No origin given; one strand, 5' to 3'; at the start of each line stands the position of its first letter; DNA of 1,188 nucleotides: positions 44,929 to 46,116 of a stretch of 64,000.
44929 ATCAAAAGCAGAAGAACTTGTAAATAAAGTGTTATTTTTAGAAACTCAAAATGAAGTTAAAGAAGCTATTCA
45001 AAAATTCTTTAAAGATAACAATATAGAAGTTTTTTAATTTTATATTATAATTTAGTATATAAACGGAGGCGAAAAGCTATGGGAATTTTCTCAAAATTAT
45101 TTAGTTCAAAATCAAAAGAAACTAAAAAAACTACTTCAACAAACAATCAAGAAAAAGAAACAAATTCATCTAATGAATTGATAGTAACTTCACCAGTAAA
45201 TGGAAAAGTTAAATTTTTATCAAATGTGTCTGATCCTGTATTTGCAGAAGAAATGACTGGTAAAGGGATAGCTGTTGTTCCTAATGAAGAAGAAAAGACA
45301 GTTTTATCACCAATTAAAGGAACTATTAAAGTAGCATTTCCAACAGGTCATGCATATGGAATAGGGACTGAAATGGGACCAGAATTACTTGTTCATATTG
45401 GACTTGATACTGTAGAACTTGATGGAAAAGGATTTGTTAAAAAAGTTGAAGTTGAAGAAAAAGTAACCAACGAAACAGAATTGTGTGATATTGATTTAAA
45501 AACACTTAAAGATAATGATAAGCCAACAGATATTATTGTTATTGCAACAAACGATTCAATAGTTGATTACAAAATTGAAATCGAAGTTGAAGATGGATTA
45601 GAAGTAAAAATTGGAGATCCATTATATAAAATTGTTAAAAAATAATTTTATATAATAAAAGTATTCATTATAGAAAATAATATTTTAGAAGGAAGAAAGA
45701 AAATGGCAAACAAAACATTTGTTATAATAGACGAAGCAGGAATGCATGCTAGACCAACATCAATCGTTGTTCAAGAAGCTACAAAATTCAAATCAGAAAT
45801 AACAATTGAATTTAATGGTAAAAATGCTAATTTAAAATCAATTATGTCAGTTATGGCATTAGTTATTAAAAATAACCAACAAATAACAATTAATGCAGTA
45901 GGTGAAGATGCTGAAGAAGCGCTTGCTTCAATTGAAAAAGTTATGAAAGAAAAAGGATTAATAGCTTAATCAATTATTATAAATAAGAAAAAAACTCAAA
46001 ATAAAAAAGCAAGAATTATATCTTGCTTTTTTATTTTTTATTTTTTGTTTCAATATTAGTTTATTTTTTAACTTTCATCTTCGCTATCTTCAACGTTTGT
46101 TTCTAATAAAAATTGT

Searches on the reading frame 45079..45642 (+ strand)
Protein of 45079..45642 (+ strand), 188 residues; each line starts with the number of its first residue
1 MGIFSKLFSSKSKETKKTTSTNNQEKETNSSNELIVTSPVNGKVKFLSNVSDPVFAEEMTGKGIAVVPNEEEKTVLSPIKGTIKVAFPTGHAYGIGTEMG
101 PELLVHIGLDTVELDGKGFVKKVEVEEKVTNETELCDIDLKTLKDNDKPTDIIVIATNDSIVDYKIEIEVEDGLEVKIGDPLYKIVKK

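Call 85: search_protein_families(library=pfam, max_evalue=0.001, proteins=[window:45079-45642:+])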
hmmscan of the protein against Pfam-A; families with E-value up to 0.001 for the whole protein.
seq(188 aa): 1 family
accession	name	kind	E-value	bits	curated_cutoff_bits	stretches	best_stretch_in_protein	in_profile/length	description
PF00358.26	PTS_EIIA_1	-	9.3e-41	138.9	27.2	1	36-159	3-124/127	phosphoenolpyruvate-dependent sugar phosphotransferase system, EIIA 1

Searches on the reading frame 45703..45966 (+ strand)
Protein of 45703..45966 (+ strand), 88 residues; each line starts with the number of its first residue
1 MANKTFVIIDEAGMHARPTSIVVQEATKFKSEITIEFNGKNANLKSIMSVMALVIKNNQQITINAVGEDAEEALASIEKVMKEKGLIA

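Call 85: search_protein_families(library=pfam, max_evalue=0.001, proteins=[window:45703-45966:+])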
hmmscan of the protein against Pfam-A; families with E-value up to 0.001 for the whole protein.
seq(88 aa): 1 family
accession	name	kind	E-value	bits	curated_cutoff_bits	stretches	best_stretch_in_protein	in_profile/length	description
PF00381.24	PTS-HPr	-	4.4e-27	94.4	23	1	3-82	2-80/81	PTS HPr component phosphorylation site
